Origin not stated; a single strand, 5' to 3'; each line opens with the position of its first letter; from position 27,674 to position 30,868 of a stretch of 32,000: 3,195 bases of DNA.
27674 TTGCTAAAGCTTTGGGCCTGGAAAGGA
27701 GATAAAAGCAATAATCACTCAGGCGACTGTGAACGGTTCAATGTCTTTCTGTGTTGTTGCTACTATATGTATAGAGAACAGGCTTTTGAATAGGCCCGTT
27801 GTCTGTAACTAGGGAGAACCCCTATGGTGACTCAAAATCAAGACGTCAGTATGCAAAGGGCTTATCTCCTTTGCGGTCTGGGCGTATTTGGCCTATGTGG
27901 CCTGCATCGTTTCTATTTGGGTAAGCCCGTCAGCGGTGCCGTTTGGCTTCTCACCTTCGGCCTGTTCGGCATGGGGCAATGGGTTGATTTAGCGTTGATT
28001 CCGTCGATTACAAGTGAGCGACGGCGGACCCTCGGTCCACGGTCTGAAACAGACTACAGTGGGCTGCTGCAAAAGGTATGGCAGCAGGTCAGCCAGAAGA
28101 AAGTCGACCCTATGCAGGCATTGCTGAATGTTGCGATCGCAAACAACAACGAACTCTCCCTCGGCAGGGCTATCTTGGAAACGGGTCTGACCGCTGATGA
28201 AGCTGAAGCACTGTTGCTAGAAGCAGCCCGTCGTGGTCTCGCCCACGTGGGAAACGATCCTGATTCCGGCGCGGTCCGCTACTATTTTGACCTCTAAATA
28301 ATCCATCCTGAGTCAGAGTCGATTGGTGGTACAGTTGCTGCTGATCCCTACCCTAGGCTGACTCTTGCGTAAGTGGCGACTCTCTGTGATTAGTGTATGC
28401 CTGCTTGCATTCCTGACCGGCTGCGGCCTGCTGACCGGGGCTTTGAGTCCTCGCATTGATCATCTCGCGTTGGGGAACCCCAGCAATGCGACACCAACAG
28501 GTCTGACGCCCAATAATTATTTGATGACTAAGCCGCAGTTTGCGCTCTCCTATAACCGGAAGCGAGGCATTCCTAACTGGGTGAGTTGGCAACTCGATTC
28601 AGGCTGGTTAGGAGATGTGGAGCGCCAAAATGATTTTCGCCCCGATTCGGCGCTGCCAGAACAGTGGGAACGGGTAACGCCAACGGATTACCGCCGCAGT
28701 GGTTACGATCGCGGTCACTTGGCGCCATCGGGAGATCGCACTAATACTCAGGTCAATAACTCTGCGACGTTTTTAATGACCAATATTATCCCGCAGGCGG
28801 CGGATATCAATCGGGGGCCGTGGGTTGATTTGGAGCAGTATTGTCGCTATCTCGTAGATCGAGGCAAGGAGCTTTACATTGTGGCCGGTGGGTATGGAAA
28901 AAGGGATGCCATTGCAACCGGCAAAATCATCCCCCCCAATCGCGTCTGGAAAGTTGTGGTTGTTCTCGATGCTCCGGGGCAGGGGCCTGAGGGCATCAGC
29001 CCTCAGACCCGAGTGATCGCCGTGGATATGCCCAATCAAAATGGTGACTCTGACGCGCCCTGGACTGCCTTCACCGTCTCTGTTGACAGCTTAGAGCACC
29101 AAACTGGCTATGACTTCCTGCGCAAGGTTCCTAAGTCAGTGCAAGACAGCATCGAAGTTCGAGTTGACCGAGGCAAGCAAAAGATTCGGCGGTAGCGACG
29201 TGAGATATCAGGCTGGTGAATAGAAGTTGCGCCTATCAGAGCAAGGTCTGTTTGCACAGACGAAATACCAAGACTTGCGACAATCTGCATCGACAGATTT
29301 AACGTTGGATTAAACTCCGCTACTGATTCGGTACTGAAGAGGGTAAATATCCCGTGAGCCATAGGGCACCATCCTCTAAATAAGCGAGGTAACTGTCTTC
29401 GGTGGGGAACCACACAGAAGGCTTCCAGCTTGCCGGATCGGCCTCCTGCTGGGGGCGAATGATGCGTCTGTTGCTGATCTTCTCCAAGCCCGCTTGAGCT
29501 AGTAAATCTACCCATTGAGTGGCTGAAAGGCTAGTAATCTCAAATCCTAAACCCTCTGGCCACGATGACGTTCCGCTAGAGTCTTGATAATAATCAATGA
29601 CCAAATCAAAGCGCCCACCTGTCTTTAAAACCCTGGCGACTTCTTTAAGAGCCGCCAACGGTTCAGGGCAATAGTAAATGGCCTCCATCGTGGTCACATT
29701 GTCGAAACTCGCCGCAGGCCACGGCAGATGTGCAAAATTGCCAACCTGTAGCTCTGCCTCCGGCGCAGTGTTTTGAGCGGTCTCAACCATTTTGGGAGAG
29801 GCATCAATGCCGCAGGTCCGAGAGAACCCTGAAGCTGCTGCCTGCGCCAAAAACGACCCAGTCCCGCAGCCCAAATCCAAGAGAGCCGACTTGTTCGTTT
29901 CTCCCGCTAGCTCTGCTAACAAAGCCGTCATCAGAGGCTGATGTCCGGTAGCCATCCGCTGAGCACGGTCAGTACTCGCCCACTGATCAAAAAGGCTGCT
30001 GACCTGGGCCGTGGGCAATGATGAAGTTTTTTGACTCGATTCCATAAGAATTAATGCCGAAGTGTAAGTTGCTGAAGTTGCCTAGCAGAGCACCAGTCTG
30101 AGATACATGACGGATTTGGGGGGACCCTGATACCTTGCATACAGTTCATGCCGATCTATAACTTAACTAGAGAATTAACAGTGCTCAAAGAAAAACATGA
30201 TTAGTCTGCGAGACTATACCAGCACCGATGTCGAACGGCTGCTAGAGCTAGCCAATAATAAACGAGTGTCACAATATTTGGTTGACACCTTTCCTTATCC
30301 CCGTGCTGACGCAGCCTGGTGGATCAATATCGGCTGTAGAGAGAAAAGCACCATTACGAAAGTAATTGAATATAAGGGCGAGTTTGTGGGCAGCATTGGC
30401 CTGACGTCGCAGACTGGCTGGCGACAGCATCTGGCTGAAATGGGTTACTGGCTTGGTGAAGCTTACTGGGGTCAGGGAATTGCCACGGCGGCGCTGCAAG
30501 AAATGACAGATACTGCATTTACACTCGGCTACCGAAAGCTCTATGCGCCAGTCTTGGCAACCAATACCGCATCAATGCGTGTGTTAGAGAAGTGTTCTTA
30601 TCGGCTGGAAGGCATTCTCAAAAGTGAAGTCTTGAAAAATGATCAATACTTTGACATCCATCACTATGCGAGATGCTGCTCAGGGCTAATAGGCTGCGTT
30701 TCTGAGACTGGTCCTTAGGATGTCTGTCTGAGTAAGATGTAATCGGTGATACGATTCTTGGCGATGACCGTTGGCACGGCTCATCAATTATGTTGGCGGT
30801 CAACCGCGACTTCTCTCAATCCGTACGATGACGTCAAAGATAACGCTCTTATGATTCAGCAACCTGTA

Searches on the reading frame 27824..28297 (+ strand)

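Call 48: search_protein_families(library=pfam, proteins=[window:27824-28297:+])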
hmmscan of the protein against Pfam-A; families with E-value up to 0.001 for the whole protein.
window:27824-28297:+ (157 aa): 1 family
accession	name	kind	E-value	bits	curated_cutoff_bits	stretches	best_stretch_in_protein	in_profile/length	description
PF05154.21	TM2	-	8.8e-14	51.9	27.9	1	7-56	2-50/51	TM2 domain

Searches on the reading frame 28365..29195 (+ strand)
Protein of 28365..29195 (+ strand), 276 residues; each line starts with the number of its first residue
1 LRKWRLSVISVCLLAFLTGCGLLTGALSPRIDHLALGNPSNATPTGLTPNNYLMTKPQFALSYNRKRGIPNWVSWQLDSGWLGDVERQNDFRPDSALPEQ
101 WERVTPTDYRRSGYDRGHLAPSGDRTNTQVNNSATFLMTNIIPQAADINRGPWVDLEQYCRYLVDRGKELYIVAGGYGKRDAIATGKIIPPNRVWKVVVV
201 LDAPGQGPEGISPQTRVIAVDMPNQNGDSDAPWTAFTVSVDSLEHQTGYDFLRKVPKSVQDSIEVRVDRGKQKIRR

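Call 82: search_protein_families(library=pfam, proteins=[window:28365-29195:+])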
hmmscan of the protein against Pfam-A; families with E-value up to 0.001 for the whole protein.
window:28365-29195:+ (276 aa): 1 family
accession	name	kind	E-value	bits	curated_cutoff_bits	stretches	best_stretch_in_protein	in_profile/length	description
PF01223.29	Endonuclease_NS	-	5.8e-59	199.9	23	1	44-257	9-222/223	DNA/RNA non-specific endonuclease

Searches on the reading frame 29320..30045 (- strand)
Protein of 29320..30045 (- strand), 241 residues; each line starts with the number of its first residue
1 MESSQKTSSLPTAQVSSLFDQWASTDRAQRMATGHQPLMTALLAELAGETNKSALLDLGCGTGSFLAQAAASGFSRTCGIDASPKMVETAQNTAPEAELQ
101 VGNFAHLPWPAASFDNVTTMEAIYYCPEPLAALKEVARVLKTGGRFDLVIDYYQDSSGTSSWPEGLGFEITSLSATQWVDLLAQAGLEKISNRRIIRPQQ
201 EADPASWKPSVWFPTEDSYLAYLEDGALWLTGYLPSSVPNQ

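Call 82: search_protein_families(library=pfam, proteins=[window:29320-30045:-])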
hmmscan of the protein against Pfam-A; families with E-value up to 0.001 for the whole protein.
window:29320-30045:- (241 aa): 9 families
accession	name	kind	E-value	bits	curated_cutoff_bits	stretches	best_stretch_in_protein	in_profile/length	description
PF08241.18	Methyltransf_11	-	5.6e-23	81.8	21.2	1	56-146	1-93/95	Methyltransferase domain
PF13649.12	Methyltransf_25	-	1.7e-20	73.9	27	1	56-144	2-97/97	Methyltransferase domain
PF13847.12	Methyltransf_31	-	3.8e-17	62.8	27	1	52-146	4-107/145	Methyltransferase domain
PF13489.12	Methyltransf_23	-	1e-15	58.3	27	1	38-191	8-163/164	Methyltransferase domain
PF08242.18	Methyltransf_12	-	2.5e-14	54.2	30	1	56-146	1-98/98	Methyltransferase domain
PF01209.24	Ubie_methyltran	-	2.8e-09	37.1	20.1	1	41-147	37-150/233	ubiE/COQ5 methyltransferase family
PF08003.17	Methyltransf_9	-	1.2e-05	24.9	23.8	1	52-146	116-215/315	Protein of unknown function (DUF1698)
PF01135.25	PCMT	-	0.00068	19.9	20.3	0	23-98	42-122/210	Protein-L-isoaspartate(D-aspartate) O-methyltransferase (PCMT)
PF05175.20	MTS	-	0.00089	19.4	23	0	40-103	20-84/170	Methyltransferase small domain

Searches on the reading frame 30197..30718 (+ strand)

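Call 82: search_protein_families(library=pfam, proteins=[window:30197-30718:+])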
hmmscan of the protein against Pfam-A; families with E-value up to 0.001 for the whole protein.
window:30197-30718:+ (173 aa): 3 families
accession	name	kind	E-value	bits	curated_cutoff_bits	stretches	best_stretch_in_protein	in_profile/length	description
PF13302.13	Acetyltransf_3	-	1.6e-26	94.1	25.4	1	4-133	4-135/138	Acetyltransferase (GNAT) domain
PF00583.31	Acetyltransf_1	-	2.9e-16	60.2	20.7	1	24-134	4-115/116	Acetyltransferase (GNAT) family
PF13420.13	Acetyltransf_4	-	1.6e-07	31.9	24.3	1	48-154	46-153/155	Acetyltransferase (GNAT) domain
